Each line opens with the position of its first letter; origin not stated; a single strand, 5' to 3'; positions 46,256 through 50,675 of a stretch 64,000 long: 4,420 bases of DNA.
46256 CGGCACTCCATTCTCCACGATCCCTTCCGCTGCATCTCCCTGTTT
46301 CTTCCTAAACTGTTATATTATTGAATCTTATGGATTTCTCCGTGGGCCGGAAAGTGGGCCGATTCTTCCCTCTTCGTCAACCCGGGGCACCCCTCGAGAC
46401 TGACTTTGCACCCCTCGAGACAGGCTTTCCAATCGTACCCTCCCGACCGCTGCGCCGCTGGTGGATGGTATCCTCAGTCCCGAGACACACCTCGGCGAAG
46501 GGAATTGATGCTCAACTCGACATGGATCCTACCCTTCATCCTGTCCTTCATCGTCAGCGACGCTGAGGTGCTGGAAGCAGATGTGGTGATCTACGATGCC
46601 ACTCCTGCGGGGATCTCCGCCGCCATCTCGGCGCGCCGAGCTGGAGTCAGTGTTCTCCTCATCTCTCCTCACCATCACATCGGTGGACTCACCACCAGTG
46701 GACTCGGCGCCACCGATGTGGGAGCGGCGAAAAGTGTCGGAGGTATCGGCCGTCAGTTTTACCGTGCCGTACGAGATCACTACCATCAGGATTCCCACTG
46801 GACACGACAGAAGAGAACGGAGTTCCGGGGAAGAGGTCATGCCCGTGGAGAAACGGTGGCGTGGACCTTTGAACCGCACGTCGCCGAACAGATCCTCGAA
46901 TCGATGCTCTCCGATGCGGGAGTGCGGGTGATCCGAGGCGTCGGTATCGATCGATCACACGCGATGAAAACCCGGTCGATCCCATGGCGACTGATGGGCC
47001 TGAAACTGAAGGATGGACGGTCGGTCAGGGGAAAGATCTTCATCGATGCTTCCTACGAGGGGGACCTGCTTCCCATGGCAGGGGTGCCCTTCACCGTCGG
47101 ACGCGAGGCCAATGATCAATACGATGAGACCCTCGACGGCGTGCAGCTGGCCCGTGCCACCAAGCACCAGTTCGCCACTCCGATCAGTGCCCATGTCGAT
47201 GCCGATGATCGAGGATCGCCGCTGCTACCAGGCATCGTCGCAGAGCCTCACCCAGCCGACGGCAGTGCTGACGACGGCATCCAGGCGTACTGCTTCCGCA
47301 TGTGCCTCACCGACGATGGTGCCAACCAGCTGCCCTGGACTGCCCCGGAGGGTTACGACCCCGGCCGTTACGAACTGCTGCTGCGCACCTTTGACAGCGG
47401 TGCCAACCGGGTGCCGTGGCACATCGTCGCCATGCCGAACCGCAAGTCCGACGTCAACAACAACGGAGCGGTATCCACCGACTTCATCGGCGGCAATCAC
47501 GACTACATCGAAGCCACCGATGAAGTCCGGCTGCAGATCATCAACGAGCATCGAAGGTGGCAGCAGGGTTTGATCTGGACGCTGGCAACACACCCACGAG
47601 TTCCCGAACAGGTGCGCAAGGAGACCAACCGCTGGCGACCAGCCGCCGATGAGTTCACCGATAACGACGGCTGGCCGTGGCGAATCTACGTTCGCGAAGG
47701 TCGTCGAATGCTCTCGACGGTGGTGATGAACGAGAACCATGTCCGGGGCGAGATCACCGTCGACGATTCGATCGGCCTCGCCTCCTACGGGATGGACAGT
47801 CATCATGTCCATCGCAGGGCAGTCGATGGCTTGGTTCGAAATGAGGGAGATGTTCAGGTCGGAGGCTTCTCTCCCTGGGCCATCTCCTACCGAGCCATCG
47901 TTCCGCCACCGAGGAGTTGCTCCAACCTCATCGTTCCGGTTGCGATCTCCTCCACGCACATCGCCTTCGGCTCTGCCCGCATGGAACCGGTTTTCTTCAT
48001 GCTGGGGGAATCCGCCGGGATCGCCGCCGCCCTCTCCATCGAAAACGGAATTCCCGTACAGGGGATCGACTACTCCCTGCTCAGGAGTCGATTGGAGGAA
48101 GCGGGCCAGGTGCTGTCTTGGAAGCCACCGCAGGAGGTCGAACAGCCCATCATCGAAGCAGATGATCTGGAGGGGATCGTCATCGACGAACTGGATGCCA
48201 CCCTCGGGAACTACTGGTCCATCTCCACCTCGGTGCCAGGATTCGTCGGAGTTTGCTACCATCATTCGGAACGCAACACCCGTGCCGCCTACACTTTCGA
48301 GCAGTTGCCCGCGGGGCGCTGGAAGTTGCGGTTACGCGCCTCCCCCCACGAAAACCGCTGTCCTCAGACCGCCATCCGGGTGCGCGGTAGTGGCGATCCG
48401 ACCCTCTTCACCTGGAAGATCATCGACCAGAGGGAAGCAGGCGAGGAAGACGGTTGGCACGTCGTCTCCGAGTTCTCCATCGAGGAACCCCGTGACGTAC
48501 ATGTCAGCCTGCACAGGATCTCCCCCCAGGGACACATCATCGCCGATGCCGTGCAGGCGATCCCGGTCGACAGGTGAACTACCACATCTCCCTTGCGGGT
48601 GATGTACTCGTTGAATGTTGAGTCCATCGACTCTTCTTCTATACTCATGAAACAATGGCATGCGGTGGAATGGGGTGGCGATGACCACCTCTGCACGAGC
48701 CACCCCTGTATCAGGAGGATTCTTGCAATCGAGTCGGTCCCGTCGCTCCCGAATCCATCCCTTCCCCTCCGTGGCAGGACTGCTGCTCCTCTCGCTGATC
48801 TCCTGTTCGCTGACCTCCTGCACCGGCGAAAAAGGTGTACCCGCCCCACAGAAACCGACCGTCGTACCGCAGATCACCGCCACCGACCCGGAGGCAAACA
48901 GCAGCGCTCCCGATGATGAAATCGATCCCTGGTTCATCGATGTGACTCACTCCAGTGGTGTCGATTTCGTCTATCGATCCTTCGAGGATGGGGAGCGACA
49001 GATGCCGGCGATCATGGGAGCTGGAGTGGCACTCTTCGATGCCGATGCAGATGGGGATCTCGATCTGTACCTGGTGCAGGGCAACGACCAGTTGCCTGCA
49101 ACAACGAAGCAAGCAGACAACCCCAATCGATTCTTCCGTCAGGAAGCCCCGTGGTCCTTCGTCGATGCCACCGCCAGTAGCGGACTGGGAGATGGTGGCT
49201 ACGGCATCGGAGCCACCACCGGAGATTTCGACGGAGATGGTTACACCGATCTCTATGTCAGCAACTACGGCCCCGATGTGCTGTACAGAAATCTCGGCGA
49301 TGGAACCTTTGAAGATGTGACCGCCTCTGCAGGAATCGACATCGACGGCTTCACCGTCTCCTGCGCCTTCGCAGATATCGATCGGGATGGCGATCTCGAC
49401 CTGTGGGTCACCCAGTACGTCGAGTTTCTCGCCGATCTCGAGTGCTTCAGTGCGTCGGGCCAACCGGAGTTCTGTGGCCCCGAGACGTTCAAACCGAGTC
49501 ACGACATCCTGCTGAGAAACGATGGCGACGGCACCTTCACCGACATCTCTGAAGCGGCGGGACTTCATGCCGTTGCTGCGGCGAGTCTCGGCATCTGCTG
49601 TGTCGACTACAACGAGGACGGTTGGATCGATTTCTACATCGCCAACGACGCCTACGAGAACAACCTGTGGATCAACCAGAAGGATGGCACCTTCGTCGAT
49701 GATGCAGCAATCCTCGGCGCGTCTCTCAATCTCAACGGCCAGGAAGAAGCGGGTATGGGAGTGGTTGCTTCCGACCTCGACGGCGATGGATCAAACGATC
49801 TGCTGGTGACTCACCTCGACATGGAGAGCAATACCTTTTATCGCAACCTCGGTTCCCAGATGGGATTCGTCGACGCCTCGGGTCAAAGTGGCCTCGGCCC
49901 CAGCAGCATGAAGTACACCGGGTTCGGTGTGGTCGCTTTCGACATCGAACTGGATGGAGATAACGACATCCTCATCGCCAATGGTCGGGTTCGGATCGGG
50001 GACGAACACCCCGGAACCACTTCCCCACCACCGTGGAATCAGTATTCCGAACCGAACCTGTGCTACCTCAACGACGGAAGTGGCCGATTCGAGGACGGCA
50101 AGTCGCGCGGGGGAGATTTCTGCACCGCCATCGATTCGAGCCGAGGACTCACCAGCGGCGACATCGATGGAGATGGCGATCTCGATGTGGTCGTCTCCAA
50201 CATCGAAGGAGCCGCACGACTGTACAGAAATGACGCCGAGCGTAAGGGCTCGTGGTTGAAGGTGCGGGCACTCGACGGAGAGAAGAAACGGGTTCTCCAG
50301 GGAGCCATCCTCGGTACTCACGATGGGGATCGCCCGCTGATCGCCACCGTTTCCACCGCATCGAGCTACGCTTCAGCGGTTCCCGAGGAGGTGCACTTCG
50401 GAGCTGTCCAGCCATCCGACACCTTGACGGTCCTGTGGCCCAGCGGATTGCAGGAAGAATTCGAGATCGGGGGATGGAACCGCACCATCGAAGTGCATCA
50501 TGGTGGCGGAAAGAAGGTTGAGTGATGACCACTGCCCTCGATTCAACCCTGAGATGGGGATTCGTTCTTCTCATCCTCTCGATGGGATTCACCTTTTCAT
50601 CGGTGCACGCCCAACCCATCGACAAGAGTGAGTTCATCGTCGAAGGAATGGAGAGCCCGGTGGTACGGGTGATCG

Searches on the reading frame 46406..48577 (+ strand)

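Call 72: search_protein_families(library=pfam, proteins=[window:46406-48577:+], max_evalue=0.00001)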
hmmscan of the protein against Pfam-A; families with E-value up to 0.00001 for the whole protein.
window:46406-48577:+ (723 aa): 1 family
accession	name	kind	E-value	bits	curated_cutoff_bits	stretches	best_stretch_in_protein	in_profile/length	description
PF12831.13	FAD_oxidored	-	3.8e-98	330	27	1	59-563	1-416/416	FAD dependent oxidoreductase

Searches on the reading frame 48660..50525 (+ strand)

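Call 72: search_protein_families(library=pfam, proteins=[window:48660-50525:+], max_evalue=0.00001)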
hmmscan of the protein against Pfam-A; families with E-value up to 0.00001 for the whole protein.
window:48660-50525:+ (621 aa): 3 families
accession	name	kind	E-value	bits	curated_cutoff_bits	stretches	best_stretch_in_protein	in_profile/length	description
PF13517.12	FG-GAP_3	-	2.1e-43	147.2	26.9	5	189-250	1-61/61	FG-GAP-like repeat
PF01839.29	FG-GAP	-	4.2e-09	36.5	22.1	0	182-206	2-26/37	FG-GAP repeat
PF07593.17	UnbV_ASPIC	-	5e-06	26.8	23.4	0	560-602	15-59/68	ASPIC and UnbV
